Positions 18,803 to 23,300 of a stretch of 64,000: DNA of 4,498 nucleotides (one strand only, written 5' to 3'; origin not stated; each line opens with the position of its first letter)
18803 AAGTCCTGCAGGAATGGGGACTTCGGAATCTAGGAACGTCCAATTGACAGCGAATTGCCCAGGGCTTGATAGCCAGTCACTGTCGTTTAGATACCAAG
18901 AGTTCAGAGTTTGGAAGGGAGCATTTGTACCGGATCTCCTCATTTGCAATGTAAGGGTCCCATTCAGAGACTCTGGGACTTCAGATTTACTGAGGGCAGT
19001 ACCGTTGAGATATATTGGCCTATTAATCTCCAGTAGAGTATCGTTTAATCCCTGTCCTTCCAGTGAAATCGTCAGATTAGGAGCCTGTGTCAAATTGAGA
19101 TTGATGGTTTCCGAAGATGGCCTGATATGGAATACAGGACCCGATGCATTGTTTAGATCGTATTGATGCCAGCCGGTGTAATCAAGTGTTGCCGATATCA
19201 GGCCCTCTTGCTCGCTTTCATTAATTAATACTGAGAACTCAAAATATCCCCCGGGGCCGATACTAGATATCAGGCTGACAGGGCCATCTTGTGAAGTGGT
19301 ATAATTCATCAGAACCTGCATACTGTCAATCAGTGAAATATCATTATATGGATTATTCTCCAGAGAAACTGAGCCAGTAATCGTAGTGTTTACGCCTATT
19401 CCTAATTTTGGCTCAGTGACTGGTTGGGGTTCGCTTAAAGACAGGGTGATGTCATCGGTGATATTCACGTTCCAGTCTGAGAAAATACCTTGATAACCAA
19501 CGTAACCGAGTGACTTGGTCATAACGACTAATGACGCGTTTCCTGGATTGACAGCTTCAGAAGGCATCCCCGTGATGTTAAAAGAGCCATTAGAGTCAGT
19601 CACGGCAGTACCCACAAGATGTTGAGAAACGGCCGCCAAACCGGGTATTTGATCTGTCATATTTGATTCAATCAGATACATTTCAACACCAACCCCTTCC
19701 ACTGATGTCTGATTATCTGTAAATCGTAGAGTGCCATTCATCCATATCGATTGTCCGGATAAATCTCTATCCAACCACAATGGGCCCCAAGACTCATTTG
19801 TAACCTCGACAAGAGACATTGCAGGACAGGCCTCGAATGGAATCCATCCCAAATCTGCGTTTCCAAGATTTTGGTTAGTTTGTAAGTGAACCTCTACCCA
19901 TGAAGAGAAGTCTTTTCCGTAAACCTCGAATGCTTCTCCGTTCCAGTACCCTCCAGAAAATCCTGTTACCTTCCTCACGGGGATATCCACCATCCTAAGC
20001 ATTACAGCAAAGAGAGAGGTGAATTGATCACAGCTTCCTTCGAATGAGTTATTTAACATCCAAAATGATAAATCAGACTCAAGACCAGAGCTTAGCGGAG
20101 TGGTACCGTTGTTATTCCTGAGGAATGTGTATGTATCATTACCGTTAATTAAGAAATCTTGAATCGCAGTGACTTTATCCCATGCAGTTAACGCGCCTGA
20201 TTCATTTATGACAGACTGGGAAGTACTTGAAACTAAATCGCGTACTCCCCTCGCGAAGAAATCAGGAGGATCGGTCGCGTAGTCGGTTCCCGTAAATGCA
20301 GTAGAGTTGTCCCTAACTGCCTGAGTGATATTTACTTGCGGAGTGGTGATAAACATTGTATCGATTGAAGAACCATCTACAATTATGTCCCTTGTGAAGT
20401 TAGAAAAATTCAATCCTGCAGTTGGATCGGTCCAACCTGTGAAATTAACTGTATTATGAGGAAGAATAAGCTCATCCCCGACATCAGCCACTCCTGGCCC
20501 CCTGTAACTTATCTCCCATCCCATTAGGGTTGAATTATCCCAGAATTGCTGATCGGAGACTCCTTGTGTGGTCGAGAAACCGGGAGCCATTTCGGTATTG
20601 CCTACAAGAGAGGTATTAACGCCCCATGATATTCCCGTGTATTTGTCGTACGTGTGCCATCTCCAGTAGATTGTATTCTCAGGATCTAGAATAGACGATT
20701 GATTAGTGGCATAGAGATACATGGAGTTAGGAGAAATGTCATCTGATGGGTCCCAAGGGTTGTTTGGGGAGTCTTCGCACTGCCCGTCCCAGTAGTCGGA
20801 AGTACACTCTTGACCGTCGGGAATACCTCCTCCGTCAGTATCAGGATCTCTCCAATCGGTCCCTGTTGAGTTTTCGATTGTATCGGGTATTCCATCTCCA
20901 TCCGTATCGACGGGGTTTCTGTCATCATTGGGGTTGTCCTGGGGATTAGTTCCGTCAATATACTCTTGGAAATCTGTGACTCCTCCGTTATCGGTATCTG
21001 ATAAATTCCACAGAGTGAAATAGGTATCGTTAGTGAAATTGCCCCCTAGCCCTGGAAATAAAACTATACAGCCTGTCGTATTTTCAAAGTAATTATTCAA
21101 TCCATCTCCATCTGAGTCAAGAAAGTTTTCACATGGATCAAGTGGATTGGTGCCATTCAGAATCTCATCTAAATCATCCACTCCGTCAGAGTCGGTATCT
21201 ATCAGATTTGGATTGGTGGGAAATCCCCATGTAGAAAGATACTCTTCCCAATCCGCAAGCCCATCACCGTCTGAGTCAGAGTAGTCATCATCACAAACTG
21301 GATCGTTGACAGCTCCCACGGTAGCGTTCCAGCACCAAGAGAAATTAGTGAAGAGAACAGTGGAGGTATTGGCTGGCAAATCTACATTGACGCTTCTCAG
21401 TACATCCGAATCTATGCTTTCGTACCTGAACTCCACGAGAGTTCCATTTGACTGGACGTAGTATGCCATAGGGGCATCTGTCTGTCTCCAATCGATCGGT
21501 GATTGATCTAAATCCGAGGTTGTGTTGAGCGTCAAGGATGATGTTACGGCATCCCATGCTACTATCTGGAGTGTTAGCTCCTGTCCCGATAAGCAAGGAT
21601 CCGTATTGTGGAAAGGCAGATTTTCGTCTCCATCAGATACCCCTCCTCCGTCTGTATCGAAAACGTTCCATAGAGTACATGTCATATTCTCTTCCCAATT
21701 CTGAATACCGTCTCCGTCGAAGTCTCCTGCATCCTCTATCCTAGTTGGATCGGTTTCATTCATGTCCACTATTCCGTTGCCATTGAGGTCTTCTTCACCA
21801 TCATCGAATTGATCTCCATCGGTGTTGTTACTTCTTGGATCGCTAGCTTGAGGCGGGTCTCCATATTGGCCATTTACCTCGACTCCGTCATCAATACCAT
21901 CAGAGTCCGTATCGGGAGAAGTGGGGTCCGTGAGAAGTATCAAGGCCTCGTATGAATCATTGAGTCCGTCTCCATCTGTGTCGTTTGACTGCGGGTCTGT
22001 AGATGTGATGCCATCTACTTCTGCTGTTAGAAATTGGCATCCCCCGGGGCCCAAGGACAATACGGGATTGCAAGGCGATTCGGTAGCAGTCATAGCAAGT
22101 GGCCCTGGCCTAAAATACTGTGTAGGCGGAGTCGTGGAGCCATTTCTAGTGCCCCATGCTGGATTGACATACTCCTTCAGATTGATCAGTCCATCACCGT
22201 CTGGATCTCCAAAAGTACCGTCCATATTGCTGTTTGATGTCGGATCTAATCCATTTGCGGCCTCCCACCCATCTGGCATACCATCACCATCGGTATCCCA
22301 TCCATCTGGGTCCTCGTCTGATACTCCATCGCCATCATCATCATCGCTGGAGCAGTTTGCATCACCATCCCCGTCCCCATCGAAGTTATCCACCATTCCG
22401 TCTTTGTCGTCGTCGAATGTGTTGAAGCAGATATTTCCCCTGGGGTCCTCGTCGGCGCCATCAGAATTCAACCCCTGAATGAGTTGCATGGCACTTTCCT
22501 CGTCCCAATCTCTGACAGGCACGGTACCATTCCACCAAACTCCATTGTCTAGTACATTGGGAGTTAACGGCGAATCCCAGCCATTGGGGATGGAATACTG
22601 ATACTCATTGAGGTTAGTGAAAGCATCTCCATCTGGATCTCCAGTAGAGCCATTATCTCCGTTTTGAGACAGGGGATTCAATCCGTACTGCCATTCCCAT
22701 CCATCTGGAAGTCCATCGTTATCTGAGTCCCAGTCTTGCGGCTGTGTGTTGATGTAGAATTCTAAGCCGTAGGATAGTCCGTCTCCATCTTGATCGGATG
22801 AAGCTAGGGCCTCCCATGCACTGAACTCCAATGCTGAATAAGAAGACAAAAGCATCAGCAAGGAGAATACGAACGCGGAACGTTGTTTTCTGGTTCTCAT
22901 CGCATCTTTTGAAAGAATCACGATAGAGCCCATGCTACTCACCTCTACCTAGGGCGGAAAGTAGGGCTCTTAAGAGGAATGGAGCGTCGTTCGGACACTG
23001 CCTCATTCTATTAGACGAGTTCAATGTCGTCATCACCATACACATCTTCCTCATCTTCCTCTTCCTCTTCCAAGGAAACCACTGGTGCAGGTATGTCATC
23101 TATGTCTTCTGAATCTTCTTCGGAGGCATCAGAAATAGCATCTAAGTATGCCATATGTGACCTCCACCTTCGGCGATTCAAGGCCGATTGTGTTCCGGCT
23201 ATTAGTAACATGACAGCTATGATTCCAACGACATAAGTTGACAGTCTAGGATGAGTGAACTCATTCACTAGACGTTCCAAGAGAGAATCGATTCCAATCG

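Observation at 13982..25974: Two-gene cell-surface module: 987-aa partner plus a 2,986-aa multi-domain giant, adjacent to tRNA-Leu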

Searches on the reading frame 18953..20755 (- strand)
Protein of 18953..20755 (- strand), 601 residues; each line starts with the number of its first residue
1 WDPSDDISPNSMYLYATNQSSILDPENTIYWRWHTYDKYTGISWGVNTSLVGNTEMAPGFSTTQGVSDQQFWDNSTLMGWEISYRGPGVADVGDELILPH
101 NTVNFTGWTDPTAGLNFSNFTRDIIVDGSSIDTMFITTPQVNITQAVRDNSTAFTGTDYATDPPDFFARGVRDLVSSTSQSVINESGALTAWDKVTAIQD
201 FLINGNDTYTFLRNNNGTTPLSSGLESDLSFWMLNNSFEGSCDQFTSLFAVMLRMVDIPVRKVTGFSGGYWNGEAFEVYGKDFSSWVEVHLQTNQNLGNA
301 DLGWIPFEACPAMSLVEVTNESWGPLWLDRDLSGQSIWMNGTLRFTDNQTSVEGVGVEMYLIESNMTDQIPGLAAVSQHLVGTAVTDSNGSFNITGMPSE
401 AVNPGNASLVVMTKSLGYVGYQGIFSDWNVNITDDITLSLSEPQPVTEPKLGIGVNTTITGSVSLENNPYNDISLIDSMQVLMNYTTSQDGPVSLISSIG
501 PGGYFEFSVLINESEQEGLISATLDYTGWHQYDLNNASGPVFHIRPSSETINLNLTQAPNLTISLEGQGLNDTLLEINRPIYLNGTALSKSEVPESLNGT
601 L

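Call 74: predict_structure(alignment_id=A4)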
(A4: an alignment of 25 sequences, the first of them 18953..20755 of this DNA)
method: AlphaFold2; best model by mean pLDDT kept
length: 601 residues; sequences in the alignment: 25
mean_pLDDT: 86.1   pTM: 0.77
mean pLDDT of the five models: 86.1, 85.4, 84.3, 82.9, 82.8
residues with pLDDT >= 90: 322; 70-90: 222; 50-70: 35; < 50: 22
segments of 3 or more residues with pLDDT < 50: 1-5, 39-50, 533-536
pLDDT, mean of each block of 10 residues (from residue 1): 59 93 88 73 40 82 89 85 91 90 91 84 87 93 91 83 67 89 95 97 92 85 62 89 91 91 92 93 93 92 94 93 88 84 95 95 90 91 96 92 88 92 85 91 91 91 86 86 93 94 93 90 92 57 91 87 76 74 77 73 59
secondary structure, 60 per line:
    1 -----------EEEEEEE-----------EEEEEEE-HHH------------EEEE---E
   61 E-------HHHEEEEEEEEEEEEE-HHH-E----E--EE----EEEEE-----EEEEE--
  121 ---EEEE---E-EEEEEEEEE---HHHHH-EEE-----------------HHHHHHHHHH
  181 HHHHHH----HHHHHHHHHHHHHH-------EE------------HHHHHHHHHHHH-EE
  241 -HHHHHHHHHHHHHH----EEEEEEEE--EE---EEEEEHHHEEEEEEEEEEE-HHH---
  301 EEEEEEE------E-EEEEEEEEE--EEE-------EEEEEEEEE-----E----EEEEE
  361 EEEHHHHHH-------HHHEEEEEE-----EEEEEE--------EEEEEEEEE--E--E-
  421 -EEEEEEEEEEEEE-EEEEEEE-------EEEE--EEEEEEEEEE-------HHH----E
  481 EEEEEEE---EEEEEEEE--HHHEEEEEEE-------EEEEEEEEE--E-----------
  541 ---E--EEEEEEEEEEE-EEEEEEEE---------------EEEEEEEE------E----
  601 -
elements in order: E12-18 E30-36 E53-56 E72-84 E104-108 E114-118 E124-127 E133-141 H145-149 E151-153 H171-186 H191-204 H226-237 H242-255 E260-267 E275-279 E283-293 E301-307 E316-324 E327-329 E337-345 E356-363 H364-369 E380-385 E391-396 E405-413 E422-434 E436-442 E450-453 E456-465 E480-487 E491-498 E504-510 E518-526 E547-557 E559-566 E582-589
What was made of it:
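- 19763..20722 (-): Giant residues 741-1060: TgpA-like domain (beta subdomain plus transglutaminase core) with invariant C971 (codon 20030-20032) but no catalytic His. AF2 model pLDDT 86 (call 74).
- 14453..19762 (-): Giant residues 1061-2830: about 16 mutually diverged Ig/MG-like beta-sandwich domains. No Cys, 63 N-X-S/T sequons. The first two sandwiches are modelled at about 110 aa each (call 74).
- Checked: At about 110 aa per modelled sandwich, the 1,770-aa region holds about 16 (call 74).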

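Call 76: fold_search(model_id=the predicted structure, library=pdb)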
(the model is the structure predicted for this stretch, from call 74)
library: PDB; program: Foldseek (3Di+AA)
matches with E <= 10: 1622; with E <= 0.001: 213
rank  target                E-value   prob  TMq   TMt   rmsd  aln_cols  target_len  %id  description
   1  6g49                  5.8e-11  1.00  0.31  0.60   6.9       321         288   15  Crystal structure of the periplasmic domain of TgpA from Pseudomonas aeruginosa (released 2019-04-10)
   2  6g4h                  9.5e-10  1.00  0.32  0.62   6.9       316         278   16  Crystal structure of the periplasmic domain of TgpA from Pseudomonas aeruginosa bound to ethylmercury (released 2019-04-10)
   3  3s3j_A                9.8e-09  1.00  0.22  0.20  27.5       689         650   10  Transglutaminase 2 in complex with a novel inhibitor (released 2012-06-06)
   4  9a3v_A                2.8e-08  1.00  0.19  0.17  27.9       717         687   10  Predicted model of tissue transglutaminase 2 (TG2) in complex with plasma fibronectin type III modules 14 and 15 (FNII (released 2024-02-02)
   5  5mhm_A                3.5e-08  1.00  0.15  0.14  24.6       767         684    9  FXIIIa in complex with the inhibitor ZED1630 (released 2017-12-20)
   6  3pvm_A                4.8e-08  1.00  0.17  0.08  19.1       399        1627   11  Structure of Complement C5 in Complex with CVF (released 2011-01-19)
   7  5mhl_B                5.9e-08  1.00  0.16  0.14  25.3       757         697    9  FXIIIa in complex with the inhibitor Mi0621 (released 2017-12-20)
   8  1ex0_B                5.9e-08  1.00  0.15  0.13  29.5       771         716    9  HUMAN FACTOR XIII, MUTANT W279F ZYMOGEN (released 2003-12-23)
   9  6rqj_B                6.6e-08  1.00  0.14  0.13  26.0       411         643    9  Structure of human complement C5 complexed with tick inhibitors OmCI, RaCI1 and CirpT1 (released 2020-01-08)
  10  8tr9                  7.0e-08  1.00  0.16  0.15  28.6       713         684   10  Cryo-EM structure of transglutaminase 2 bound to GDP (released 2024-07-31)
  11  5mhn_B                7.4e-08  1.00  0.16  0.14  24.9       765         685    9  FXIIIa in complex with the inhibitor ZED2360 (released 2017-12-20)
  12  8ayh_C                9.6e-08  1.00  0.14  0.13  24.6       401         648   10  Structure of Complement C5 in Complex with small molecule inhibitor and CVF (released 2022-12-21)
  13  5mho_B                9.6e-08  1.00  0.16  0.14  25.0       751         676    9  FXIIIa in complex with the inhibitor ZED2369 (released 2017-12-20)
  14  8oxv_A                1.0e-07  1.00  0.18  0.16  28.1       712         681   11  Transglutaminase 3 zymogen in complex with DH patient-derived Fab DH63-B02 (released 2023-10-18)
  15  8coe_C                1.1e-07  1.00  0.14  0.13  25.2       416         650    9  complement C5 in complex with the LCP0195 nanobody (released 2024-01-03)
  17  7ptp_A                2.0e-07  1.00  0.19  0.16  16.0       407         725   11  In-situ structure of pentameric S-layer protein (released 2021-12-15)
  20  6xi3                  2.8e-07  1.00  0.26  0.38  22.8       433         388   12  Crystal structure of tetra-tandem repeat in extending region of large adhesion protein (released 2020-10-14)
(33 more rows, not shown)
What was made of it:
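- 19763..20722 (-): Foldseek hit to 6g49, E 6e-11, TM 0.60-0.62 (call 76).
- On Transglutaminase-like superfamily (PF01841) as an active enzyme: Foldseek hits to TgpA (E 6e-11, TM 0.6), TG2 and FXIII (call 76).
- Closest known: Archaeal S-layer glycoproteins. Same: The Ig part hits the csg structure 7ptp at E 2e-7 (call 76).
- Structural analogy: the Ig part hits the Haloferax S-layer protein 7ptp, and the core hits the inactive scaffold protein 4.2 (call 76). The Ig part hits a 'large adhesion protein' extender, 6xi3 (call 76).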

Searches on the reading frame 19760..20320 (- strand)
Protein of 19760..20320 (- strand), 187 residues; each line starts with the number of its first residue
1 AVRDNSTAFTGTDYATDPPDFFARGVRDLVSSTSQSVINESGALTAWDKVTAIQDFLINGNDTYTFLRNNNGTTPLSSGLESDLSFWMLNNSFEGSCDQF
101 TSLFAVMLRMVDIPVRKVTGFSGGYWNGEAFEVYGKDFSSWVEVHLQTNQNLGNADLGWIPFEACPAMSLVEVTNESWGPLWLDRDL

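Call 23: search_solved_structures(query=window:19760-20320:-, max_evalue=1, show_alignments=4)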
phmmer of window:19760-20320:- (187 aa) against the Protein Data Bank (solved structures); distinct sequences matched with E-value up to 1: 2.
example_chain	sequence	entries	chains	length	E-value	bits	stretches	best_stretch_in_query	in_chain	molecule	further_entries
6g49_A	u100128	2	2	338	0.035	17.3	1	91-144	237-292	Protein-glutamine gamma-glutamyltransferase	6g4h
3voc_A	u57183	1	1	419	0.26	14.4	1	90-148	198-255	Beta/alpha-amylase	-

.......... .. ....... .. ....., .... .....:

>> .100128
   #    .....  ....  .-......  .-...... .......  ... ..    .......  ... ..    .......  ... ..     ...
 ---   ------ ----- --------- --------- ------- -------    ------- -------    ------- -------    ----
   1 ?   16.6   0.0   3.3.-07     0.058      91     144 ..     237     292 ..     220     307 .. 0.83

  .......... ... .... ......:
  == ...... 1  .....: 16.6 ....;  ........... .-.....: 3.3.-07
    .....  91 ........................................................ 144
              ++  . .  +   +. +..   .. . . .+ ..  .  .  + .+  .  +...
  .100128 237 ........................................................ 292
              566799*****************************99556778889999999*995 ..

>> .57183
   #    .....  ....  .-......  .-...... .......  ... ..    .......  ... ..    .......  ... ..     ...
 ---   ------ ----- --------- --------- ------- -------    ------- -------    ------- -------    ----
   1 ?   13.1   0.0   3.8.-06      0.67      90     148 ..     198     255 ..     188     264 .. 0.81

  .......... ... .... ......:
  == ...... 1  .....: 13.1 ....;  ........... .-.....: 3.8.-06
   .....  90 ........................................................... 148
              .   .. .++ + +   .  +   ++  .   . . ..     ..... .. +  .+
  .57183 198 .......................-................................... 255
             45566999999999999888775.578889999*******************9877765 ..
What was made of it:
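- On Transglutaminase-like superfamily (PF01841) as an active enzyme: TgpA '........' aligns with '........' (call 23).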

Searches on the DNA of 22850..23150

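Call 54: search_rna_families(source=window, start=22850, end=23150, threshold=evalue, max_evalue=1)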
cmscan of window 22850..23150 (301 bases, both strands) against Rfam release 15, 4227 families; matches with E-value up to 1: 3.
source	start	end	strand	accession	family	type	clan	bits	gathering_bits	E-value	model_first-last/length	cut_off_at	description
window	22938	22977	+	RF03537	Flavi_TBFV_SL6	Cis-reg;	-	17.2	38.3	0.11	1-45/45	no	Tick-borne Flavivirus short stem-loop SL6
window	23009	23070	-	RF01306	sR52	Gene; snRNA; snoRNA; CD-box;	-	15.5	50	0.53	1-60/60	no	Small nucleolar RNA sR52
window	22989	23037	-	RF01129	sR44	Gene; snRNA; snoRNA; CD-box;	-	12.7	45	0.83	1-55/55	no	Small nucleolar RNA sR44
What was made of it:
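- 22965..22996 (-): Ultra-conserved ~32-nt element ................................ upstream of the giant. Read as a TATA-like TTAAG plus a specific upstream binding site. TTAAG lies 35-40 nt before the start codon. No Rfam match (call 54).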
